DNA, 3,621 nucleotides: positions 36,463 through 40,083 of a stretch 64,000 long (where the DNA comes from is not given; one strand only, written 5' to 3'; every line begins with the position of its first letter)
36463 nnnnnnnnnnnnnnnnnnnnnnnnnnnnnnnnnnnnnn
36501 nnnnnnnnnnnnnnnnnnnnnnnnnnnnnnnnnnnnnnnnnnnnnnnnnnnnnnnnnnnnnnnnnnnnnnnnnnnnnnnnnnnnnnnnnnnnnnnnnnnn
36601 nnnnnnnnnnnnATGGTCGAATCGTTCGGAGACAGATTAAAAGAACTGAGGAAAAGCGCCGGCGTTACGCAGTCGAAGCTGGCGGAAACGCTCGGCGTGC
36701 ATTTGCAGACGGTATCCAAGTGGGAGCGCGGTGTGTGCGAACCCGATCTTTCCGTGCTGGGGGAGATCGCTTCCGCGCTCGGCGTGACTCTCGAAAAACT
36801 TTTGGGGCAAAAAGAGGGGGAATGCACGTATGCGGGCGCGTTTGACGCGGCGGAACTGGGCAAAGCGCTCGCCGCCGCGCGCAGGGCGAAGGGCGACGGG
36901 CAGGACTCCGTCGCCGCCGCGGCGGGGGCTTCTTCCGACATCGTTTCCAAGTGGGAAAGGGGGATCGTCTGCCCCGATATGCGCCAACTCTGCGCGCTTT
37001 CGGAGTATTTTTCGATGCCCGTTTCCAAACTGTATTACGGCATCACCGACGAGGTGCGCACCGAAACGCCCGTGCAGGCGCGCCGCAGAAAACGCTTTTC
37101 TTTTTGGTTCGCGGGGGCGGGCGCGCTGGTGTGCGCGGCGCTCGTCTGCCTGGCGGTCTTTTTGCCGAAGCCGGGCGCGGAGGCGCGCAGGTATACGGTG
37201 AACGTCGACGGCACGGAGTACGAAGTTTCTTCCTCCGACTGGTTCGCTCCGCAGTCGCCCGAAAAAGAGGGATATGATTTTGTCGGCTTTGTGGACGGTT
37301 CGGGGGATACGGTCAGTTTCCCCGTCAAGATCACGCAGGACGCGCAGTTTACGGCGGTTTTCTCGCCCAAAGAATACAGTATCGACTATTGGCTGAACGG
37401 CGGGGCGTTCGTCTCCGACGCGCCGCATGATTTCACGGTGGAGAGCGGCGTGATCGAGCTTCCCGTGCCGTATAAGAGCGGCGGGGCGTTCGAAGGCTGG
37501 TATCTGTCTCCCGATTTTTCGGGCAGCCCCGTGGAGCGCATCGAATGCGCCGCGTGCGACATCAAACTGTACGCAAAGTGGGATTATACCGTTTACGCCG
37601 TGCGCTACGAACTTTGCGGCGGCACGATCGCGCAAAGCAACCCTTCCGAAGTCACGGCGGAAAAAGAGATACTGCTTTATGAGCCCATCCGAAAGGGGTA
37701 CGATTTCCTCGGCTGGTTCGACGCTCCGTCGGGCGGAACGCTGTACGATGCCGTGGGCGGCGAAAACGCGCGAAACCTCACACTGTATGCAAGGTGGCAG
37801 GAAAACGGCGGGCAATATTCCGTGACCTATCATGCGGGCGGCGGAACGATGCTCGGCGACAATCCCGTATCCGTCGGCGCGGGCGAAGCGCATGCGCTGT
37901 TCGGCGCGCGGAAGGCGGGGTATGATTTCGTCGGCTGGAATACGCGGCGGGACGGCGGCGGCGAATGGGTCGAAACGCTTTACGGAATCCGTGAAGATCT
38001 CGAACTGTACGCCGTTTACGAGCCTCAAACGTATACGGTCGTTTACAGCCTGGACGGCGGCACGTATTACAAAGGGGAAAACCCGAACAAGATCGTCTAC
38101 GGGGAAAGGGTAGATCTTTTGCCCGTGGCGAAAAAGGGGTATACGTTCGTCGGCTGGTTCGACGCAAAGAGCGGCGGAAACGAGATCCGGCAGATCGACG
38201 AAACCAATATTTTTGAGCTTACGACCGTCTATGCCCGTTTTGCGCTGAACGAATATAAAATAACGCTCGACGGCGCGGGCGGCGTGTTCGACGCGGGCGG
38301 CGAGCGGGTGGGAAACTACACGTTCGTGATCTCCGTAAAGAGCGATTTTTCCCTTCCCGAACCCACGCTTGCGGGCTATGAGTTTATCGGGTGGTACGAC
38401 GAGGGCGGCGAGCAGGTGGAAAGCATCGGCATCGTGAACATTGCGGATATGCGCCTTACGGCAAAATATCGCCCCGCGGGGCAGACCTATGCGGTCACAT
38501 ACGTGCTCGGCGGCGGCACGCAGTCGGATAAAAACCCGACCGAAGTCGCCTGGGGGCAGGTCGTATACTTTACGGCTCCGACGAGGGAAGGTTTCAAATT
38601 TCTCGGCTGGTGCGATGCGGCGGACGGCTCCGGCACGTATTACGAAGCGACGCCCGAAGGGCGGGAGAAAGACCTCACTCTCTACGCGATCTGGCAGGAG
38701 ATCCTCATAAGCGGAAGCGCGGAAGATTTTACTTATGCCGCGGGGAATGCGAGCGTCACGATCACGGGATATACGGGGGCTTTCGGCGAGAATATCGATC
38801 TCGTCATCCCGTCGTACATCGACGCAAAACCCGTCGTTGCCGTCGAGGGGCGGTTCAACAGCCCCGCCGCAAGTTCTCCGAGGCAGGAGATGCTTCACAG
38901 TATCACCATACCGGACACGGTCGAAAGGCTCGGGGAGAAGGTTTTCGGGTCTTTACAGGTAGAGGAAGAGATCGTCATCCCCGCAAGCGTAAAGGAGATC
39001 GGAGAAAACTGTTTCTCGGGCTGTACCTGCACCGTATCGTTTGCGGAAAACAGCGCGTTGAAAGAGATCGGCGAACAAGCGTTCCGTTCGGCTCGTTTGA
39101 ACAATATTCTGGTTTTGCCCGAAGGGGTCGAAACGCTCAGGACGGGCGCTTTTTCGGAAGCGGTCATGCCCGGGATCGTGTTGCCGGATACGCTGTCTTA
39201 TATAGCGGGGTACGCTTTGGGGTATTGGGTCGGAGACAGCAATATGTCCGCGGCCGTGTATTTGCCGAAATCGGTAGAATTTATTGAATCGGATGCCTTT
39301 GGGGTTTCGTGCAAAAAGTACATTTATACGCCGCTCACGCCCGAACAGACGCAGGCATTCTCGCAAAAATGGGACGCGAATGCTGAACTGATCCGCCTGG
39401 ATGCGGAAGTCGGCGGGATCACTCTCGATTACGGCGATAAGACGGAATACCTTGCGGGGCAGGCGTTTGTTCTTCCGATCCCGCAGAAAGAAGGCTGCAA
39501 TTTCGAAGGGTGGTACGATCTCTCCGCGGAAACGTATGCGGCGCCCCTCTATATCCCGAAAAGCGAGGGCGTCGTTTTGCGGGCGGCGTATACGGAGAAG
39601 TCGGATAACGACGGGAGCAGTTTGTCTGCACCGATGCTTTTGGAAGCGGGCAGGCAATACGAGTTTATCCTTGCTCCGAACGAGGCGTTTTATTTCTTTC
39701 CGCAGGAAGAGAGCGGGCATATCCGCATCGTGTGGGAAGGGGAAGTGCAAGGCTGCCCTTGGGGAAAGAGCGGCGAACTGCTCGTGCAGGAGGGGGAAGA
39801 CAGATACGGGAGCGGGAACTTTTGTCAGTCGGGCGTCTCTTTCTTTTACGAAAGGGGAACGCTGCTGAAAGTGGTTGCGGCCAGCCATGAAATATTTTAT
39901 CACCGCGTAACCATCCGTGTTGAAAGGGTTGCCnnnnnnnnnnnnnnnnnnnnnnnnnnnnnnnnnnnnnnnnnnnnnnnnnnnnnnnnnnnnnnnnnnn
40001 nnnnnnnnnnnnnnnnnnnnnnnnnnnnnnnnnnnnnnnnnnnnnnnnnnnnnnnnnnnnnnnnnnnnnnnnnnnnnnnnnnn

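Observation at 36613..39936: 1107-aa transmembrane one-component regulator: two XRE HTHs inside, about 8 InlB B-repeats and BspA-type LRRs outside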

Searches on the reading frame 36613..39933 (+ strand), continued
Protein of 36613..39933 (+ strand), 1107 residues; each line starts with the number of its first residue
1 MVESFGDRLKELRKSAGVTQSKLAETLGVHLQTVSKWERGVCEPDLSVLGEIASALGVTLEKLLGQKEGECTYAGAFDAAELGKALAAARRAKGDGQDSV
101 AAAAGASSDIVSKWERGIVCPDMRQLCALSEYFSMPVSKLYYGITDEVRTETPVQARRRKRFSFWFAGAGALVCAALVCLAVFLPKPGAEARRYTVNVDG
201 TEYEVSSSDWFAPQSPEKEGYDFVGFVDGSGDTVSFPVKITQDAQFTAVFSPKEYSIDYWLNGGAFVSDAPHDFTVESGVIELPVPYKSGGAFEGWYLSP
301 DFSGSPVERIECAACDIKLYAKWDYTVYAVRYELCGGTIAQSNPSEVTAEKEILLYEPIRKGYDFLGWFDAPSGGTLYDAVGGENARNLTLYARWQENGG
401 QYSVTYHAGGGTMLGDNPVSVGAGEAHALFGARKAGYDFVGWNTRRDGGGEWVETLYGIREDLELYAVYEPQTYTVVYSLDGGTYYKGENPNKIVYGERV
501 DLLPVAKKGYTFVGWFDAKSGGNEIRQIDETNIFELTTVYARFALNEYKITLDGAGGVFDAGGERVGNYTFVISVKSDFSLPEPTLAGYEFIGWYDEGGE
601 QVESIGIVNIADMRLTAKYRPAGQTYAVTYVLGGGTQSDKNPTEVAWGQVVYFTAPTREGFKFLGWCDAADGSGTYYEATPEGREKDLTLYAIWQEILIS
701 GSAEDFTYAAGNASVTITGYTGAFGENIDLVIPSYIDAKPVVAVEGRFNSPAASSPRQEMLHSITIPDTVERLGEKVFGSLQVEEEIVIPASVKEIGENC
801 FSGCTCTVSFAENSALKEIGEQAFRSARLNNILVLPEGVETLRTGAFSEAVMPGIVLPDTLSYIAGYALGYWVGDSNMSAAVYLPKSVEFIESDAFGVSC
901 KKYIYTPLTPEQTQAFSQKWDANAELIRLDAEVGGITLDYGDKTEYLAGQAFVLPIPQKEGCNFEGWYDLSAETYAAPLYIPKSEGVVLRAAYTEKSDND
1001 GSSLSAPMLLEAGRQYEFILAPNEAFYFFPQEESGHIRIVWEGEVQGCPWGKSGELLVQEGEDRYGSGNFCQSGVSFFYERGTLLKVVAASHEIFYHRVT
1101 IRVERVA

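Call 11: find_related_loci(query=A1, collection=genome_contigs, flank=10000)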
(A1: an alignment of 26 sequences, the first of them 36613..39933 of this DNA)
Query A1 (1107 aa) in genome_contigs; peptide patterns used: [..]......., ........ (x = any residue, [..] = any of these).
540 stretches matched a pattern; 506 encode a relative of the query (tblastn E <= 1e-3); the best 80 are kept; 78 distinct loci.
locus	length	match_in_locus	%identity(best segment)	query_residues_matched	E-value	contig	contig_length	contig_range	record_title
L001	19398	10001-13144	58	2-1049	0e+0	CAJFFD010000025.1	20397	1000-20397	uncultured Clostridia bacterium isolate Chicken_10_mag_11 genome assembly, contig: MAGpy_11413_10_idba_bin_11_fascaffold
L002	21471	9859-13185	57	1-1106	0e+0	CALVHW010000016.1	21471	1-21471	MAG: uncultured Clostridia bacterium isolate BRZ_NT__bin43 genome assembly, contig: BRZ_NT__NODE_3094_length_21471_cov_4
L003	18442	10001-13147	54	2-1048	0e+0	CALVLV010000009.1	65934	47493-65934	MAG: uncultured Clostridia bacterium isolate BRZ_EA__bin65 genome assembly, contig: BRZ_EA__NODE_481_length_65934_cov_7.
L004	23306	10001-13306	52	2-1104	0e+0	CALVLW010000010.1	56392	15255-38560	MAG: uncultured Clostridia bacterium isolate E09__bin280 genome assembly, contig: E09__k127_4298515, whole genome shotgu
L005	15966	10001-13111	53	1-1034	0e+0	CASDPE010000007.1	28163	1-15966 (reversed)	uncultured Firmicutes bacterium isolate O73_L3_325325_idba_bin.111 genome assembly, contig: O73_L3_325325_idba_bin.111.f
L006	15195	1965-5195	52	2-1084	0e+0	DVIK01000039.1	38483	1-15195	MAG TPA_asm: Candidatus Coproplasma avistercoris isolate ChiW7-3743 ChiW7__C111198_L38483_SRR5514458, whole genome shotg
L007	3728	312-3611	51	5-1106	0e+0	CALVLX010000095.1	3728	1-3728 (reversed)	MAG: uncultured Clostridia bacterium isolate E04__bin285 genome assembly, contig: E04__k127_6322295, whole genome shotgu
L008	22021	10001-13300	51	2-1105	0e+0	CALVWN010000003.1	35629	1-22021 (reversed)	MAG: uncultured Clostridia bacterium isolate E27__bin11 genome assembly, contig: E27__k127_4545499, whole genome shotgun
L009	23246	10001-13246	48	5-1106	0e+0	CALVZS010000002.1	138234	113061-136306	MAG: uncultured Clostridia bacterium isolate BRZ_DE__bin15 genome assembly, contig: BRZ_DE__NODE_124_length_138234_cov_1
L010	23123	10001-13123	60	1-1041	0e+0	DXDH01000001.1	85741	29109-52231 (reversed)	MAG TPA_asm: Candidatus Borkfalkia excrementipullorum isolate CHK192-2667 CHK192__C1025_L85741_SAMEA5754836, whole genom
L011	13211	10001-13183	49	1-1062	0e+0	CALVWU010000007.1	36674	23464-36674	MAG: uncultured Clostridia bacterium isolate BRZ_GG__bin100 genome assembly, contig: BRZ_GG__NODE_1590_length_36674_cov_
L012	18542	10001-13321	56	1-1103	0e+0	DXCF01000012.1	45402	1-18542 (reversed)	MAG TPA_asm: Candidatus Borkfalkia avicola isolate CHK192-19661 CHK192__C43680_L45402_SAMEA5754836, whole genome shotgun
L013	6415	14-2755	53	192-1106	0e+0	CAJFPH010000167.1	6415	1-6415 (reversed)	Candidatus Allobutyricicoccus pentlandensis isolate Coassembly_mag_96 genome assembly, contig: MAGpy_11413_min2k_bin_96_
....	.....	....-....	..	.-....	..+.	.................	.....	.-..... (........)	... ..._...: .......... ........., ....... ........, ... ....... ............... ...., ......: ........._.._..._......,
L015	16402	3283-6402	45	1-1048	0e+0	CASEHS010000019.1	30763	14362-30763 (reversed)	uncultured Firmicutes bacterium isolate A15_L4_384384_idba_bin.180 genome assembly, contig: A15_L4_384384_idba_bin.180.f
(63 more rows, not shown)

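Call 78: list_cluster_members(proteins=[P0002, P0007, P0035, P0049, P0057, P0124, P0139])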
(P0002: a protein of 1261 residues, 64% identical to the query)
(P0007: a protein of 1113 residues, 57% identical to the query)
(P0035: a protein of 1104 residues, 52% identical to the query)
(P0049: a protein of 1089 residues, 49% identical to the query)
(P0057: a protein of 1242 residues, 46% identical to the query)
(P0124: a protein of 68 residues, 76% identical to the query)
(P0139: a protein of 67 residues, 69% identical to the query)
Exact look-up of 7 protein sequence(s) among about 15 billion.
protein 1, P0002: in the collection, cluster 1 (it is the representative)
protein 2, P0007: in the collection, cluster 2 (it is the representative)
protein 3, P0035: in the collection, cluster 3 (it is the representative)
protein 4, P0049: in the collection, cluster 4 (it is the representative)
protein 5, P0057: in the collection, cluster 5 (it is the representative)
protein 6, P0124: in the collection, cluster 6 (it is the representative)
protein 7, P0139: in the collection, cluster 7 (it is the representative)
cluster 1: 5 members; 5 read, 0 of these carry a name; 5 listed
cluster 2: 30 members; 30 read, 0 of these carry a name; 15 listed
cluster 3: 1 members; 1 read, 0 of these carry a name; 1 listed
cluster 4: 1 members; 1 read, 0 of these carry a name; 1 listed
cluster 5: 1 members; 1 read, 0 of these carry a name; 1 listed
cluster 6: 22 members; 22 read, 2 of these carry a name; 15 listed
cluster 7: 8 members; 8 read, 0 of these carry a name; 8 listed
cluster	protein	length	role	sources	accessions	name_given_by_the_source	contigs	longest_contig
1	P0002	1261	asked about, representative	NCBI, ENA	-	-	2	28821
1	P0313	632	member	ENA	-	-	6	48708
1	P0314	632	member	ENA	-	-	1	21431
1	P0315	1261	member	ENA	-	-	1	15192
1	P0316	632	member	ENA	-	-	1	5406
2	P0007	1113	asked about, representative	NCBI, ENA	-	-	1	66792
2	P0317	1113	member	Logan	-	-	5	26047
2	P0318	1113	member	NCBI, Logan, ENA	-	-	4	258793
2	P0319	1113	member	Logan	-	-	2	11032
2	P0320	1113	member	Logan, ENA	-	-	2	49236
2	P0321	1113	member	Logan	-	-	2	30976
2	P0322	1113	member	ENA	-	-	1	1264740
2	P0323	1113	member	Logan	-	-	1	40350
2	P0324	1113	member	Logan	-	-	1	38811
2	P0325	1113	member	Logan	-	-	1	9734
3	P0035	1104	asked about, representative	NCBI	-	-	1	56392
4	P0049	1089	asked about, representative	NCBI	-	-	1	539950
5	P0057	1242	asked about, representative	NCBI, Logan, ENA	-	-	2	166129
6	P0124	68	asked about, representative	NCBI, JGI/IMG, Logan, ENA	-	-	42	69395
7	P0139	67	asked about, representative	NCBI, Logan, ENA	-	-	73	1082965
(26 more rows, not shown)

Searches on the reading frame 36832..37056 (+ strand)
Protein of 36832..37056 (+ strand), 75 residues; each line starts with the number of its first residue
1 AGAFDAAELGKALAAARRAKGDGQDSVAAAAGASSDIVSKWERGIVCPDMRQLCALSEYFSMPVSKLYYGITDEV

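Call 75: search_protein_families(library=pfam, proteins=[window:36832-37056:+], max_evalue=0.1)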
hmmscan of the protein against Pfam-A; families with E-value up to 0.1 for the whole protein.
seq(75 aa): 2 families
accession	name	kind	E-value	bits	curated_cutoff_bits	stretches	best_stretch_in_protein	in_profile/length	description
PF01381.28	HTH_3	-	2.5e-05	24.7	23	1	13-64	1-52/55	Helix-turn-helix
PF13560.12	HTH_31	-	3.2e-05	24.6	27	1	8-61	1-55/64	Helix-turn-helix domain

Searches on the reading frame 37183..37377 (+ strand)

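Call 75: search_protein_families(library=pfam, proteins=[window:37183-37377:+], max_evalue=0.1)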
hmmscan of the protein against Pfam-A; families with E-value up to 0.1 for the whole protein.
window:37183-37377:+ (65 aa): 1 family
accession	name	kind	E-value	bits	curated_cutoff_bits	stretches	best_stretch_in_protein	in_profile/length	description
PF09479.16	Flg_new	-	0.039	14.5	27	1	22-57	24-63/65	Listeria-Bacteroides repeat domain (List_Bact_rpt)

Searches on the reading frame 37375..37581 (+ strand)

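Call 75: search_protein_families(library=pfam, proteins=[window:37375-37581:+], max_evalue=0.1)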
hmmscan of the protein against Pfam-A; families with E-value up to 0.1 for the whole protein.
window:37375-37581:+ (69 aa): 1 family
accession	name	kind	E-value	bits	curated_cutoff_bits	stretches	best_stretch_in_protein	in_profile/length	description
PF09479.16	Flg_new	-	1.7e-09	38.1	27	1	1-68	1-65/65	Listeria-Bacteroides repeat domain (List_Bact_rpt)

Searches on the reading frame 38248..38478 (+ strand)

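Call 75: search_protein_families(library=pfam, proteins=[window:38248-38478:+], max_evalue=0.1)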
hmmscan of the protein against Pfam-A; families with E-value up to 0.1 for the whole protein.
window:38248-38478:+ (77 aa): 1 family
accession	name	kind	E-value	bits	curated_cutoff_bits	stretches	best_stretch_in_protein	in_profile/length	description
PF09479.16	Flg_new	-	1.5e-07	31.9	27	1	3-73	1-65/65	Listeria-Bacteroides repeat domain (List_Bact_rpt)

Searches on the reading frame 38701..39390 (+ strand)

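Call 75: search_protein_families(library=pfam, proteins=[window:38701-39390:+], max_evalue=0.1)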
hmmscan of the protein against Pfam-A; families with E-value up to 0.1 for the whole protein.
window:38701-39390:+ (230 aa): 1 family
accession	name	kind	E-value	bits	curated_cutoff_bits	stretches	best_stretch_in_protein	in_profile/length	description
PF13306.12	LRR_5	-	7.5e-20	71.6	27.7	2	65-172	13-119/127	BspA type Leucine rich repeat region (6 copies)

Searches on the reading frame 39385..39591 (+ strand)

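Call 75: search_protein_families(library=pfam, proteins=[window:39385-39591:+], max_evalue=0.1)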
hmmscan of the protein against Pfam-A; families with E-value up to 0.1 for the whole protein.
window:39385-39591:+ (69 aa): 1 family
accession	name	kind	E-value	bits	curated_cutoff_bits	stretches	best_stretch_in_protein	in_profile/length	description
PF09479.16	Flg_new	-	0.0004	20.9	27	1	20-49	14-44/65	Listeria-Bacteroides repeat domain (List_Bact_rpt)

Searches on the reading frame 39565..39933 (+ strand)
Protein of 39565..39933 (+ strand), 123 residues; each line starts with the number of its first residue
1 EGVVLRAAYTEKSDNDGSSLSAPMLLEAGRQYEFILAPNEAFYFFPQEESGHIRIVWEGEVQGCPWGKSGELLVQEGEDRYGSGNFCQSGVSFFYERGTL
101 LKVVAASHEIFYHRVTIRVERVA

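Call 53: search_solved_structures(query=A3, max_evalue=10, show_alignments=2)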
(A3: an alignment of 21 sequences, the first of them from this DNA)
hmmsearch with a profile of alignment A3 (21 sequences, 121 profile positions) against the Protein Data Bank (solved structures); distinct sequences matched with E-value up to 10: 2.
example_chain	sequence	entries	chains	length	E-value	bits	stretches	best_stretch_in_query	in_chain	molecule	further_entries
9ee7_A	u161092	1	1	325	0.39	14.3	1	13-114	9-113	DNA repair protein XRS2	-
4u7m_A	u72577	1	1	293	1.2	12.6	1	18-79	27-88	Leucine-rich repeats and immunoglobulin-like domains protein 1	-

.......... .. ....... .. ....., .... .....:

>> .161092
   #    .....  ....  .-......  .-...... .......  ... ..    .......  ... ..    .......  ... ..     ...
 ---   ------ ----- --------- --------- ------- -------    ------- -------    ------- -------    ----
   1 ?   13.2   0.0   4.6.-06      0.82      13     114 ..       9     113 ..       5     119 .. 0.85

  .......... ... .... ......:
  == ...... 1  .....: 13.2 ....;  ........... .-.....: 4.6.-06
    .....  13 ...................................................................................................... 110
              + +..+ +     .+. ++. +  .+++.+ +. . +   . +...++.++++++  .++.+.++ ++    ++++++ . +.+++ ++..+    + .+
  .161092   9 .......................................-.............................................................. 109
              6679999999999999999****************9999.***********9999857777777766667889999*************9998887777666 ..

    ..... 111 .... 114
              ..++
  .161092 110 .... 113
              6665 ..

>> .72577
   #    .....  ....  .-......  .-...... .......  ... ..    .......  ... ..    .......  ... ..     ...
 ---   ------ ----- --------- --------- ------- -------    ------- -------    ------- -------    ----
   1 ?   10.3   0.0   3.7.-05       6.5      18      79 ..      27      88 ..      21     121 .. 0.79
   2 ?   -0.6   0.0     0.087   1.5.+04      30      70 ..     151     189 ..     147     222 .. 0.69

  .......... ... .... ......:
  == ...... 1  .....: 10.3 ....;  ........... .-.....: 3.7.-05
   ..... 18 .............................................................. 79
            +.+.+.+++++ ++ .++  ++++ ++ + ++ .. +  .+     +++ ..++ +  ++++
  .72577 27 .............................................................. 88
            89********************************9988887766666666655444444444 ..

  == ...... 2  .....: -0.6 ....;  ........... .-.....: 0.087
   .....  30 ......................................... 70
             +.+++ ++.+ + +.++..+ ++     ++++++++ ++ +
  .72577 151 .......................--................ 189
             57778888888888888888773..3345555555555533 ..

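Call 54: search_protein_families(library=pfam, alignment_id=A3, max_evalue=1)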
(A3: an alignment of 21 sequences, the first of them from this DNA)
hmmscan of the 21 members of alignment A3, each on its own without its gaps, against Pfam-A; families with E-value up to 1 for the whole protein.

A. member 1, seq(123 aa): 1 family
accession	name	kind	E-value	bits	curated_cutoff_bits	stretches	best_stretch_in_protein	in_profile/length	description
PF15513.11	DUF4651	-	0.057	13.8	22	1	8-40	23-55/61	Domain of unknown function (DUF4651)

B. families by the number of members that match (of 21 scanned): 5 families
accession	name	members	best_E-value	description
PF11161.13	DUF2944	1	0.0075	Protein of unknown function (DUF2946)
PF15513.11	DUF4651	1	0.057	Domain of unknown function (DUF4651)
PF14354.12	Lar_restr_allev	1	0.1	Restriction alleviation protein Lar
PF20494.3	YfjS_YafY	1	0.11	Lipoprotein YfjS/YafY domain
PF03317.18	ELF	1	0.12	ELF protein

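Call 58: predict_structure(alignment_id=A3)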
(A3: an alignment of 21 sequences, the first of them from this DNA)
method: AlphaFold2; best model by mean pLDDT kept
length: 123 residues; sequences in the alignment: 21
mean_pLDDT: 88.4   pTM: 0.80
mean pLDDT of the five models: 88.4, 87.6, 87.3, 86.6, 85.8
residues with pLDDT >= 90: 83; 70-90: 25; 50-70: 15; < 50: 0
segments of 3 or more residues with pLDDT < 50: none
pLDDT, mean of each block of 10 residues (from residue 1): 56 85 97 95 97 96 82 86 85 96 89 96 95
secondary structure, 60 per line:
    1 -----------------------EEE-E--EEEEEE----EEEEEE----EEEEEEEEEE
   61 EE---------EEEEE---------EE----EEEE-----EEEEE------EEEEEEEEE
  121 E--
elements in order: E24-26 E31-36 E41-46 E51-62 E72-76 E92-95 E101-105 E112-121

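Call 62: fold_search(model_id=the predicted structure, library=pdb)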
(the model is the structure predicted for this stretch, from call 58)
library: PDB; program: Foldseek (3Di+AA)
matches with E <= 10: 1731; with E <= 0.001: 0
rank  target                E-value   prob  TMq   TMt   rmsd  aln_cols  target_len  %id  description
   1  4dy5_C                3.1e-03  1.00  0.44  0.49   5.1       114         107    9  Crystal structure of Salmonella Typhimurium PliG, a periplasmic lysozyme inhibitor of g-type lysozyme (released 2012-06-13)
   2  4dy5_A                4.6e-03  1.00  0.45  0.49   5.1       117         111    8  Crystal structure of Salmonella Typhimurium PliG, a periplasmic lysozyme inhibitor of g-type lysozyme (released 2012-06-13)
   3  2o8o_A                5.7e-03  1.00  0.53  0.58   4.6       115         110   10  Crystal structure of Clostridium histolyticum colg collagenase collagen-binding domain 3B at 1.35 Angstrom resolution  (released 2007-12-11)
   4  9wf3_A                6.1e-03  0.99  0.35  0.09   5.7        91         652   12  Cryo-EM structure of GGCX-FIX complex (released 2026-04-01)
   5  1nqj_A                7.5e-03  1.00  0.51  0.62   4.3       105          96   10  CRYSTAL STRUCTURE OF CLOSTRIDIUM HISTOLYTICUM COLG COLLAGENASE COLLAGEN-BINDING DOMAIN 3B AT 1.0 ANGSTROM RESOLUTION I (released 2003-04-15)
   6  1pm4_A                8.0e-03  0.99  0.40  0.41   5.8       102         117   11  Crystal structure of Yersinia pseudotuberculosis-derived mitogen (YPM) (released 2004-01-27)
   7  7x85_A                8.0e-03  0.98  0.31  0.31   5.9        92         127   12  Crystal structure of chicken CENP-C Cupin domain (released 2023-03-15)
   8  3jqw_A                8.4e-03  1.00  0.53  0.55   6.2       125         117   14  Crystal structure of Clostridium histolyticum colH collagenase collagen-binding domain 3 at 2 Angstrom resolution in p (released 2010-09-29)
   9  7rrm_A                8.4e-03  0.99  0.41  0.48   5.5        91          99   11  Structure of the human TMED1 (p24gamma1) Golgi dynamics Domain (released 2021-10-20)
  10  7x85_C                8.9e-03  0.97  0.31  0.31   5.9        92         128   12  Crystal structure of chicken CENP-C Cupin domain (released 2023-03-15)
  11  1nqj_B                9.4e-03  1.00  0.49  0.52   4.9       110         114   10  CRYSTAL STRUCTURE OF CLOSTRIDIUM HISTOLYTICUM COLG COLLAGENASE COLLAGEN-BINDING DOMAIN 3B AT 1.0 ANGSTROM RESOLUTION I (released 2003-04-15)
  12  7x85_B                9.4e-03  0.97  0.31  0.30   5.8        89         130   12  Crystal structure of chicken CENP-C Cupin domain (released 2023-03-15)
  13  1zz8_B                9.4e-03  0.96  0.33  0.24   5.8        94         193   14  Crystal Structure of FeII HppE in Complex with Substrate Form 2 (released 2005-07-26)
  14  2fqp_D                1.0e-02  0.97  0.33  0.39   5.6        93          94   17  Crystal structure of a cupin domain (bp2299) from bordetella pertussis tohama i at 1.80 A resolution (released 2006-05-16)
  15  7wim_E                1.1e-02  0.99  0.41  0.50   4.9       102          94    9  Crystal structure of Arabidopsis thaliana FKBP43 N-terminal domain (released 2022-09-21)
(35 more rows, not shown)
